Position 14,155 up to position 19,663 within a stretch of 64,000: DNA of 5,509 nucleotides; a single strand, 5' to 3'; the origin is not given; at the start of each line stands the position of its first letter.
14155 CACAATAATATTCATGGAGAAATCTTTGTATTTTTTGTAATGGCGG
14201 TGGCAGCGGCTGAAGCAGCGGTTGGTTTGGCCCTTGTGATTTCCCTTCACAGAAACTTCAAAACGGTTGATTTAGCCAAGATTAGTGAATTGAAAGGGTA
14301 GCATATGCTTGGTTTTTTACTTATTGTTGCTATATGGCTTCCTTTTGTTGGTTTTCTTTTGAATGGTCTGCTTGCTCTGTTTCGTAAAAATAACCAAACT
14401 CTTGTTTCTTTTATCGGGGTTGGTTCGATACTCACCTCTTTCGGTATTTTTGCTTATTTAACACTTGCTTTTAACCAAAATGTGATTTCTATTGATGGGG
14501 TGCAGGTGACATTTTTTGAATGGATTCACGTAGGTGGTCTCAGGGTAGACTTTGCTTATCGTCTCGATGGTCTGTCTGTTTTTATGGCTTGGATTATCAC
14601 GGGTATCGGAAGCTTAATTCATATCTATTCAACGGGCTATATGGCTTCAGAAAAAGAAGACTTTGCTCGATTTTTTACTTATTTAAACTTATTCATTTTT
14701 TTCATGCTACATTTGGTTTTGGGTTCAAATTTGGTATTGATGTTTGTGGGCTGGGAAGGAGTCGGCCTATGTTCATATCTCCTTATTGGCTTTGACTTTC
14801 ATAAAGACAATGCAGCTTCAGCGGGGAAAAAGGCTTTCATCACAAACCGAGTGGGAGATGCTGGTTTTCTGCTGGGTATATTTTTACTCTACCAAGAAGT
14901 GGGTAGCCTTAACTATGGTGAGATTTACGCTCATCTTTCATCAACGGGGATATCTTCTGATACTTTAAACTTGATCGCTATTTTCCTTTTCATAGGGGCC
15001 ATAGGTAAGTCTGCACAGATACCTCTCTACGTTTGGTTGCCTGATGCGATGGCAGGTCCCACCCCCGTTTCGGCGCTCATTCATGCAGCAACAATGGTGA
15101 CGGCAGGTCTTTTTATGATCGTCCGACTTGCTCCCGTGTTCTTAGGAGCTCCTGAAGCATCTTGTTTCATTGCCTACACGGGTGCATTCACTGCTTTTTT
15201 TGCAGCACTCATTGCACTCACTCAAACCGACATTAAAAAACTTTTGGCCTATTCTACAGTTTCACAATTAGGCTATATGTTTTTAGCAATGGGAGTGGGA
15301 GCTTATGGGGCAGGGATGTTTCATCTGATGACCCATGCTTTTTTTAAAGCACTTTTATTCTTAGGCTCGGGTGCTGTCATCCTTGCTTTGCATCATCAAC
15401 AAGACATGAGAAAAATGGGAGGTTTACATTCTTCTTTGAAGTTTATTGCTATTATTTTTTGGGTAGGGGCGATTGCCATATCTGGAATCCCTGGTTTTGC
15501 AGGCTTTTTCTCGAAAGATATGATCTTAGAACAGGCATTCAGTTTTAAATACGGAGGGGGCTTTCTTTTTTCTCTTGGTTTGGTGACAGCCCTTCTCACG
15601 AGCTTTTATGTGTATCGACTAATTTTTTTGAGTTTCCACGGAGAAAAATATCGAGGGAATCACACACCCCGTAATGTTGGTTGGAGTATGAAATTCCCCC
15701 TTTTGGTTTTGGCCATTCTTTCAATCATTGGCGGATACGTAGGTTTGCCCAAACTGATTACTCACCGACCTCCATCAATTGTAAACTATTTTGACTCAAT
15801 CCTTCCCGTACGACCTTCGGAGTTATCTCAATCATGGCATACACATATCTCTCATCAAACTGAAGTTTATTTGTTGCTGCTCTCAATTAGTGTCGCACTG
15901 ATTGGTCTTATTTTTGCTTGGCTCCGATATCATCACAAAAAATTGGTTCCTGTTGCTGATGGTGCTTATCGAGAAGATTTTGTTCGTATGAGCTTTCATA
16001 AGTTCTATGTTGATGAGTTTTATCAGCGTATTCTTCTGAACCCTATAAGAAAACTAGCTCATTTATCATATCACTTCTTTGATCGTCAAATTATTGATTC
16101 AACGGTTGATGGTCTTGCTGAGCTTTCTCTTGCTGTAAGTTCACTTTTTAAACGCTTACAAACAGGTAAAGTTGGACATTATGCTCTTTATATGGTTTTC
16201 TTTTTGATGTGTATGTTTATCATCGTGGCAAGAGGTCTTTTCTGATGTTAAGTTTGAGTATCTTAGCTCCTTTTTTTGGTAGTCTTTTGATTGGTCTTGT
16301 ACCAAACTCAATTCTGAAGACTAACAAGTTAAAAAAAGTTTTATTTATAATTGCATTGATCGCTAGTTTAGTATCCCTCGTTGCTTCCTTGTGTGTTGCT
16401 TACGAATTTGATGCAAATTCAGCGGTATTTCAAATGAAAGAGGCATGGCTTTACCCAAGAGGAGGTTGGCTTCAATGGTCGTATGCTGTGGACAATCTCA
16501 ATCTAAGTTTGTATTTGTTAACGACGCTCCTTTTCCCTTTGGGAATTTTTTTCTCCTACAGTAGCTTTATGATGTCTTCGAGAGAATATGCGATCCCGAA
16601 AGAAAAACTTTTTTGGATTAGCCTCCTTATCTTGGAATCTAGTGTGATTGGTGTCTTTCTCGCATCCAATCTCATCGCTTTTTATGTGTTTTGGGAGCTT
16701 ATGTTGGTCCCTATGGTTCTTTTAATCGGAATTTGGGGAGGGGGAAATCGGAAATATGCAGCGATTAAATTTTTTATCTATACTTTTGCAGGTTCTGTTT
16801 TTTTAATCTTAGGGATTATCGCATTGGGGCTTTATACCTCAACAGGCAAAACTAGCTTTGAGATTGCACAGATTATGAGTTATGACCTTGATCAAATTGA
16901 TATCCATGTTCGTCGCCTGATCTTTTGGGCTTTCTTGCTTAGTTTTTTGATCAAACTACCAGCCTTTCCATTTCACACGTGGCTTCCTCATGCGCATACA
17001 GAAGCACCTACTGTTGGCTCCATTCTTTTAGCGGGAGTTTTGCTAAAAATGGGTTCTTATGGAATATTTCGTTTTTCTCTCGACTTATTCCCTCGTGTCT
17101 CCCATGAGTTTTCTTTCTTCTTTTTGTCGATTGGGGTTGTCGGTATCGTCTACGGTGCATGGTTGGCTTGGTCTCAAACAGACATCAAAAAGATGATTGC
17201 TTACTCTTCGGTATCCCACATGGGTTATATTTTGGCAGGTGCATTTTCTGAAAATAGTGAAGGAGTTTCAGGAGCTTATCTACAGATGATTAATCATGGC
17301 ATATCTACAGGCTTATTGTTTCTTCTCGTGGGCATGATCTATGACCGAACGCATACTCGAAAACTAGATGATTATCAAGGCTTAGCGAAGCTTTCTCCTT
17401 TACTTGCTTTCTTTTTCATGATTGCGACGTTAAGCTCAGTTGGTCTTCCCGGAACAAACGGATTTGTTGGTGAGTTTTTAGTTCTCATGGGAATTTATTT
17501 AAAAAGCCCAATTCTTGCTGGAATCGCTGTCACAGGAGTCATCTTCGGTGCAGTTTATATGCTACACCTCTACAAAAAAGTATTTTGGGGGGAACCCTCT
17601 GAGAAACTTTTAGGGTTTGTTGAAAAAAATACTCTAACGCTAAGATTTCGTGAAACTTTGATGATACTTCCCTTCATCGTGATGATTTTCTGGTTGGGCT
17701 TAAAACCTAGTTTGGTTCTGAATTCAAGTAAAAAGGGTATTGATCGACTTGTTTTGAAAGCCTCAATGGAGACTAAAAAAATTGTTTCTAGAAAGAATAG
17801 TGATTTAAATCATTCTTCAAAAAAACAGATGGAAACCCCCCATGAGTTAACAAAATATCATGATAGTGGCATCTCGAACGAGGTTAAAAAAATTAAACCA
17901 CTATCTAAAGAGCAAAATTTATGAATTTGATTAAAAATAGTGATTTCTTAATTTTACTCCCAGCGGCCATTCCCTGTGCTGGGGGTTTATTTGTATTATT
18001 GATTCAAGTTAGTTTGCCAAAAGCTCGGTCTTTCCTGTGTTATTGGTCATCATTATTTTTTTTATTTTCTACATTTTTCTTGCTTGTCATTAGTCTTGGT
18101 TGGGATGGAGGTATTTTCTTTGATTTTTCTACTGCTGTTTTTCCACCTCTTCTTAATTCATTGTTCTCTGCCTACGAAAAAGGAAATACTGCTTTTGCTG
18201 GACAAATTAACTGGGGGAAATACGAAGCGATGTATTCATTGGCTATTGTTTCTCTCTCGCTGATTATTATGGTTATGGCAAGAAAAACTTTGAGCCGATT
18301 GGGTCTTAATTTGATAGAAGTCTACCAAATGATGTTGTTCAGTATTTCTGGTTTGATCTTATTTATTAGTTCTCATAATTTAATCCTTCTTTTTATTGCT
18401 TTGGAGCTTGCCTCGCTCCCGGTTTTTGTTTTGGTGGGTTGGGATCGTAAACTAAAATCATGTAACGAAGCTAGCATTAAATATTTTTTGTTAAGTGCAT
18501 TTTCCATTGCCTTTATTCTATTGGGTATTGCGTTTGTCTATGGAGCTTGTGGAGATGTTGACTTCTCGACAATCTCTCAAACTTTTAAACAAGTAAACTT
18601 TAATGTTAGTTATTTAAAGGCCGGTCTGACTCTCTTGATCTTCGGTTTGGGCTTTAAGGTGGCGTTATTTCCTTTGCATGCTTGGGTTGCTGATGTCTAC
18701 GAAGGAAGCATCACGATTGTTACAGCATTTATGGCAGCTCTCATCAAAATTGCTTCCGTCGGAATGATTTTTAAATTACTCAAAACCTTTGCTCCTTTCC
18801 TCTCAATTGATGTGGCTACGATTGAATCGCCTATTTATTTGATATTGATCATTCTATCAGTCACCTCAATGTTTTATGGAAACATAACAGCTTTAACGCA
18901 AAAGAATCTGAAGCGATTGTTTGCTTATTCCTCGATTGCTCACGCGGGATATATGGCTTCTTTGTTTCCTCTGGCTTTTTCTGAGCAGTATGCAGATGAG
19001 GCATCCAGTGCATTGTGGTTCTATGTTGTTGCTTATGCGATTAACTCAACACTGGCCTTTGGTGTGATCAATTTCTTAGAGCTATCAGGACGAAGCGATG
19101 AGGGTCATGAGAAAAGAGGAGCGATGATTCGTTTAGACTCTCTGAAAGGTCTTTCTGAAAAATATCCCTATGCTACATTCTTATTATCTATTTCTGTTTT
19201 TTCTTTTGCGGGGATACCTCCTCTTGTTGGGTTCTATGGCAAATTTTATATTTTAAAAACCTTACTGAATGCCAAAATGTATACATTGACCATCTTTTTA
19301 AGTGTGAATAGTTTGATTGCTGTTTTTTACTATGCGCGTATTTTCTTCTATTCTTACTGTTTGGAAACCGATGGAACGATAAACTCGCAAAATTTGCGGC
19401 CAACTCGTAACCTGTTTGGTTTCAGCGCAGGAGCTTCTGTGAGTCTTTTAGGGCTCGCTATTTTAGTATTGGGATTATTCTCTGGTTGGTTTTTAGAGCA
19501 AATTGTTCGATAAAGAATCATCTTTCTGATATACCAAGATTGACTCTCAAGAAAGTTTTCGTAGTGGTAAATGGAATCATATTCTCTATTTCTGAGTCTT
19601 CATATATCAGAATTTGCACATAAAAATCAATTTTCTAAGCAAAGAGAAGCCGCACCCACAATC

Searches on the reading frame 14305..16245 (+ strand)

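Call 24: search_protein_families(library=pfam, proteins=[window:14305-16245:+], max_evalue=0.00001)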
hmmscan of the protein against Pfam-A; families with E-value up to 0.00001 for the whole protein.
window:14305-16245:+ (646 aa): 3 families
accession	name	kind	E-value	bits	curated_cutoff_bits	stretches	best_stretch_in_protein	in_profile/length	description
PF00361.26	Proton_antipo_M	-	3.8e-82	276.2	21.5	1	141-432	2-294/294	NADH:quinone oxidoreductase/Mrp antiporter, TM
PF00662.26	Proton_antipo_N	-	1.4e-19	70.2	24.5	1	73-124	1-51/51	NADH-Ubiquinone oxidoreductase (complex I), chain 5 N-terminus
PF01010.25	Proton_antipo_C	-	1.7e-07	31.6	26.8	0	449-544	87-179/243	NADH-dehyrogenase subunit F, TMs, (complex I) C-terminus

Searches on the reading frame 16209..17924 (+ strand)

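Call 24: search_protein_families(library=pfam, proteins=[window:16209-17924:+], max_evalue=0.00001)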
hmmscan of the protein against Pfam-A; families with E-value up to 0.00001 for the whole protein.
window:16209-17924:+ (571 aa): 1 family
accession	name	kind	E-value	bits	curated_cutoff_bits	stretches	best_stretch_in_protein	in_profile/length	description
PF00361.26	Proton_antipo_M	-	2.4e-82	276.9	21.5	1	152-445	1-292/294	NADH:quinone oxidoreductase/Mrp antiporter, TM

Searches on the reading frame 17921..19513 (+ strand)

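Call 24: search_protein_families(library=pfam, proteins=[window:17921-19513:+], max_evalue=0.00001)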
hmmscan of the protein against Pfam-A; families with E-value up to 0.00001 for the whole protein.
window:17921-19513:+ (530 aa): 1 family
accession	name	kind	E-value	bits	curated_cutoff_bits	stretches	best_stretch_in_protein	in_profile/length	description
PF00361.26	Proton_antipo_M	-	9.9e-57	192.8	21.5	1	151-466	1-293/294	NADH:quinone oxidoreductase/Mrp antiporter, TM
